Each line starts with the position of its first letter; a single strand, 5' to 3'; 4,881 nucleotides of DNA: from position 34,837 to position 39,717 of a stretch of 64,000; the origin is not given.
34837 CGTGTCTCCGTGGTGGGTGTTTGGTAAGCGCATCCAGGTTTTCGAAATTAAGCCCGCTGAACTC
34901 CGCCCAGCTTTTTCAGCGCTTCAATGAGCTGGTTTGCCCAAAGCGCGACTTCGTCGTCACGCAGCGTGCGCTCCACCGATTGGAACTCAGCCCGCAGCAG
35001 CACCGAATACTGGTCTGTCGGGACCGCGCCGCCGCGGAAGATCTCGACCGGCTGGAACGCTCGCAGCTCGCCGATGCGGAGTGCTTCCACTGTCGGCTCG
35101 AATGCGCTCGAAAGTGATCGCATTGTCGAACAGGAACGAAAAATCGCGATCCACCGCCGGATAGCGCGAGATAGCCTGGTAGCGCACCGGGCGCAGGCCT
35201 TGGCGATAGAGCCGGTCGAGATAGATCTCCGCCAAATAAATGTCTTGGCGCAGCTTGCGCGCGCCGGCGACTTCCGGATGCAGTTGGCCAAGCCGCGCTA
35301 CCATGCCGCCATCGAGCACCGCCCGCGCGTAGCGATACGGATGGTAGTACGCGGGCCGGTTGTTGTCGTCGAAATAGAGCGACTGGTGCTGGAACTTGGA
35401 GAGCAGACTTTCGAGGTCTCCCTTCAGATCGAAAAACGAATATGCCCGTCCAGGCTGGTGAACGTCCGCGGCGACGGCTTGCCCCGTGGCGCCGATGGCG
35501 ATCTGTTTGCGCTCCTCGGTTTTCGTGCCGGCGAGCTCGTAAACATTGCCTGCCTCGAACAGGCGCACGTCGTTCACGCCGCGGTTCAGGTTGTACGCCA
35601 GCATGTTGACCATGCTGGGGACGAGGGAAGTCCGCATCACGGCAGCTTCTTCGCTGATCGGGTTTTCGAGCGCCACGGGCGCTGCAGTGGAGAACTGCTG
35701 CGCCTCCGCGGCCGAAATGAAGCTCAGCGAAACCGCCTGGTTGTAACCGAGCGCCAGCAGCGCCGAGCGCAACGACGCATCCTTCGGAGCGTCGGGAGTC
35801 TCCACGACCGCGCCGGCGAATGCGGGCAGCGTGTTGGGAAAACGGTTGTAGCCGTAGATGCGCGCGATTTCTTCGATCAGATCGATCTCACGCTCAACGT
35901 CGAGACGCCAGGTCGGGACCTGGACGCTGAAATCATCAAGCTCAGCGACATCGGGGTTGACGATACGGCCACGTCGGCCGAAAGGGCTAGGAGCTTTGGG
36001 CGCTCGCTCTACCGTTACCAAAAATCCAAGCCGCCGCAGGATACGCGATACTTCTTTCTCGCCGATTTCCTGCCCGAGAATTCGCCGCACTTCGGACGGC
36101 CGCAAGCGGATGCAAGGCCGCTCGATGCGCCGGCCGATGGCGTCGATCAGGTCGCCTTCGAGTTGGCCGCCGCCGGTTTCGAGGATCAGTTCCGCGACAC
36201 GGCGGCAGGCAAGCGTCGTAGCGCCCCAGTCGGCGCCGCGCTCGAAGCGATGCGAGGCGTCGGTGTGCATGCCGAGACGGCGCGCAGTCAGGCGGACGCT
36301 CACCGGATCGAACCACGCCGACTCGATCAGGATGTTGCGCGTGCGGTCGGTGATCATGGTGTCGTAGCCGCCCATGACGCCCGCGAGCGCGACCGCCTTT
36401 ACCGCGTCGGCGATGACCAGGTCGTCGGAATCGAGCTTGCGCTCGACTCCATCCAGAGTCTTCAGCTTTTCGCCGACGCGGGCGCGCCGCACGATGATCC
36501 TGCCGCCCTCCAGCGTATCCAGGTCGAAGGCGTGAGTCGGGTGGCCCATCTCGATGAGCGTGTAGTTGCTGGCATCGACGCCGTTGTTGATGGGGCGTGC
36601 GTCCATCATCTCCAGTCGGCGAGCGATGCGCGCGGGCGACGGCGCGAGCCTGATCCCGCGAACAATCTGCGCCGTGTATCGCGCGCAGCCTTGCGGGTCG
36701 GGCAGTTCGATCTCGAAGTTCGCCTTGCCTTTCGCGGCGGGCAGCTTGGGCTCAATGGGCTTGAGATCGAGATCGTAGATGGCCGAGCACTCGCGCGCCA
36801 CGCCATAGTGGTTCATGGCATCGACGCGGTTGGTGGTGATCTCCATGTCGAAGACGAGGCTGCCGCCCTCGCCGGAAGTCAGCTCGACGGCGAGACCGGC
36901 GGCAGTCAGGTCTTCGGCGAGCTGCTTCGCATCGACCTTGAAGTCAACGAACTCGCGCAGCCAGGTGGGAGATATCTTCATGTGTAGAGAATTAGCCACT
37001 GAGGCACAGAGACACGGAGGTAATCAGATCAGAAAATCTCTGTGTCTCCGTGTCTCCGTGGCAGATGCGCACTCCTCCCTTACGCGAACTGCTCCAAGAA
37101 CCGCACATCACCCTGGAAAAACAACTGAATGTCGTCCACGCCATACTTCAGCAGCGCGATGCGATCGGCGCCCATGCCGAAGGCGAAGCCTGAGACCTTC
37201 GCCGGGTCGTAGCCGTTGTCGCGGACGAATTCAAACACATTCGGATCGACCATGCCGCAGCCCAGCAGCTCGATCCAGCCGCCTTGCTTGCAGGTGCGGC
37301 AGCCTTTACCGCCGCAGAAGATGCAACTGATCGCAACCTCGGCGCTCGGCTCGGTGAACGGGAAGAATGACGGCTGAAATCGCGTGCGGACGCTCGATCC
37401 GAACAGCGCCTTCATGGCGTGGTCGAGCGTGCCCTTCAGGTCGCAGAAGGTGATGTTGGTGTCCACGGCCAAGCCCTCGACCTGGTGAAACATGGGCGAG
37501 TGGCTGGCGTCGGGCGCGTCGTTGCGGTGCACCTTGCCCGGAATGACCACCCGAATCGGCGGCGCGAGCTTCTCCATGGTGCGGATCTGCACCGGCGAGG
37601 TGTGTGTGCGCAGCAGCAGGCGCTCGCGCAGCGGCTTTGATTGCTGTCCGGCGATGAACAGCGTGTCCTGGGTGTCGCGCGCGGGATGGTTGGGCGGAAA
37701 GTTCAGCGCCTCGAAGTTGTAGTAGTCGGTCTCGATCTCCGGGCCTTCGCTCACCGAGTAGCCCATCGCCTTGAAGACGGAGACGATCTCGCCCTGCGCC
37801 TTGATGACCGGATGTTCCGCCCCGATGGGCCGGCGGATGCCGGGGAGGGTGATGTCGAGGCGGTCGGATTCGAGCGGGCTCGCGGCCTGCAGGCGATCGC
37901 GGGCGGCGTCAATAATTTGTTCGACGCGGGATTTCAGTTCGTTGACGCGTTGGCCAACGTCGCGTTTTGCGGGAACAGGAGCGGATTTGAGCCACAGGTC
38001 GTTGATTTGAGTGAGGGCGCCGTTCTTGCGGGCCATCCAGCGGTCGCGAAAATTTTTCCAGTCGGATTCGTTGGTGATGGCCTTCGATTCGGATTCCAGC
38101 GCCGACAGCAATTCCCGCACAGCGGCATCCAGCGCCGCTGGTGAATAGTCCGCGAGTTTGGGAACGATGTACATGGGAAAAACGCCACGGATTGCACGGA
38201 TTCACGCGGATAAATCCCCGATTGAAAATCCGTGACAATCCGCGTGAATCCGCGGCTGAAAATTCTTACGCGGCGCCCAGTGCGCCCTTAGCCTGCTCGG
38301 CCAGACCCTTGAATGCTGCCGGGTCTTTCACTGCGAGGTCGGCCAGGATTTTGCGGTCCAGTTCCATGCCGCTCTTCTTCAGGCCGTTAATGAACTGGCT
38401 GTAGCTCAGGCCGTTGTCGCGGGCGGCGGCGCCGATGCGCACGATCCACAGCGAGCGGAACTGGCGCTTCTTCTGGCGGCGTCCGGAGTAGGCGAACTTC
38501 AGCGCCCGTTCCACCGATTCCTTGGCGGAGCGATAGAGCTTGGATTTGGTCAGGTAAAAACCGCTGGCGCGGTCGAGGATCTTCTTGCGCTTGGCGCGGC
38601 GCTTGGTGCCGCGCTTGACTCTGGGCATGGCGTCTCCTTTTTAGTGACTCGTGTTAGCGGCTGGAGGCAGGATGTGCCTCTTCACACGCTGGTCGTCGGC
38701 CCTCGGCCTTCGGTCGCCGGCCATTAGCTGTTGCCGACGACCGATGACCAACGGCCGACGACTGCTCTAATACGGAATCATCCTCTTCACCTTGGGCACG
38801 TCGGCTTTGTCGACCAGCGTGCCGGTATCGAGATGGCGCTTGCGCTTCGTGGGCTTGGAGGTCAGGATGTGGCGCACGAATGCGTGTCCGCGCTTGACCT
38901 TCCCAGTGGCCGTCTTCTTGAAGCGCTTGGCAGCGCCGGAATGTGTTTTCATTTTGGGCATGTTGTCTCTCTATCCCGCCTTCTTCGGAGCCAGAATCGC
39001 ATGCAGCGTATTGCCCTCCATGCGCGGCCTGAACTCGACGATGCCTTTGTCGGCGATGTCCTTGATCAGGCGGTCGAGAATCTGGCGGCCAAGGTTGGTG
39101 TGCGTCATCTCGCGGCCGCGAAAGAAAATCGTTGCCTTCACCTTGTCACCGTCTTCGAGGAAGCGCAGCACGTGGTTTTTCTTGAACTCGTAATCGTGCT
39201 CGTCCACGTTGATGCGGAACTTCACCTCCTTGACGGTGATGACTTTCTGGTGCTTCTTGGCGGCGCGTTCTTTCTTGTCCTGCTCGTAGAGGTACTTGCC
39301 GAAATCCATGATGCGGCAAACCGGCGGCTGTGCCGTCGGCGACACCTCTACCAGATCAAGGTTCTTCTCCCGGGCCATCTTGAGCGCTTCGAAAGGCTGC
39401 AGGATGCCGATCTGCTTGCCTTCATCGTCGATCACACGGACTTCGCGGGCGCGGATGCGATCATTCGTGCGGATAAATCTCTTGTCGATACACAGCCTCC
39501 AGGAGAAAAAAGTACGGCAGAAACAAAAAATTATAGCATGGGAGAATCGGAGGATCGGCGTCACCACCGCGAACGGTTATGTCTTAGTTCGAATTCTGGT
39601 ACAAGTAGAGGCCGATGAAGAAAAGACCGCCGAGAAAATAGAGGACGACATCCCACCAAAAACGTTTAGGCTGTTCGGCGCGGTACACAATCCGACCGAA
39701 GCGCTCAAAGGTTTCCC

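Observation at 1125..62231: About 25 intergenic hairpins share one architecture (arms of 3-4 tandem 7-8 nt words) but use different words at different loci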

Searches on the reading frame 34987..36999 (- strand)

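Call 102: search_protein_families(library=pfam, proteins=[window:34987-36999:-], max_evalue=0.0001)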
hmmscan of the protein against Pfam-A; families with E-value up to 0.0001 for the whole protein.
window:34987-36999:- (670 aa): 3 families
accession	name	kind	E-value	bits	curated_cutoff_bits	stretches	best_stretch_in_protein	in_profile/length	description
PF03483.22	B3_4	-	1.1e-62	211.2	29.3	1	105-276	2-173/174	B3/4 domain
PF17759.6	tRNA_synthFbeta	-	1.2e-53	182.2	22.4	1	388-594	2-214/214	Phenylalanyl tRNA synthetase beta chain CLM domain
PF03484.21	B5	-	3.7e-21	75.5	28.6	1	297-384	1-67/67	tRNA synthetase B5 domain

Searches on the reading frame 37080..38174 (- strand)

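Call 102: search_protein_families(library=pfam, proteins=[window:37080-38174:-], max_evalue=0.0001)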
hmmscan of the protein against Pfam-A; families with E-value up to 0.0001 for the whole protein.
window:37080-38174:- (364 aa): 2 families
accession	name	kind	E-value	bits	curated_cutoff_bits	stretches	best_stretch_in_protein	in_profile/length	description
PF01409.25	tRNA-synt_2d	-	9e-95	317.3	19.8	1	106-363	2-246/246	tRNA synthetases class II core domain (F)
PF02912.23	Phe_tRNA-synt_N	-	6.1e-08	33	22.3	1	37-98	4-63/69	Aminoacyl tRNA synthetase class II, N-terminal domain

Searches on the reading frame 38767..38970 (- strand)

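Call 102: search_protein_families(library=pfam, proteins=[window:38767-38970:-], max_evalue=0.0001)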
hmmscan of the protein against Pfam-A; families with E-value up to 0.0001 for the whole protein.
window:38767-38970:- (67 aa): 1 family
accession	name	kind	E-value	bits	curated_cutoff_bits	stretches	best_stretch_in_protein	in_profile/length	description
PF01632.24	Ribosomal_L35p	-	2.4e-27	95.6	28.9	1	5-65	1-61/61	Ribosomal protein L35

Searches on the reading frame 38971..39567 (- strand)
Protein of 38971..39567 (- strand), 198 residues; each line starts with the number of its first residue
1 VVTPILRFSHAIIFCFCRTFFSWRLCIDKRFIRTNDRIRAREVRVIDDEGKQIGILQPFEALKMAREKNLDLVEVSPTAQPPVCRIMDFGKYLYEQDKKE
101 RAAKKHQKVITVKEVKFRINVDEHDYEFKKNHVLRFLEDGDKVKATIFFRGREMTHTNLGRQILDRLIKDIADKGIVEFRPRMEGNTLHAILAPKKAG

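Call 103: search_protein_families(library=pfam, proteins=[window:38971-39567:-], max_evalue=0.0001)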
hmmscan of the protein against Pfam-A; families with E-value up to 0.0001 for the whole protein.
window:38971-39567:- (198 aa): 2 families
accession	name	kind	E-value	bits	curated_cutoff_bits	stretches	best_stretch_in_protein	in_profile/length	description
PF05198.21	IF3_N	-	8.4e-34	116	26.9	1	34-103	1-70/70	Translation initiation factor IF-3, N-terminal domain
PF00707.27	IF3_C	-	3.4e-33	113.9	34.8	1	110-195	1-86/86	Translation initiation factor IF-3, C-terminal domain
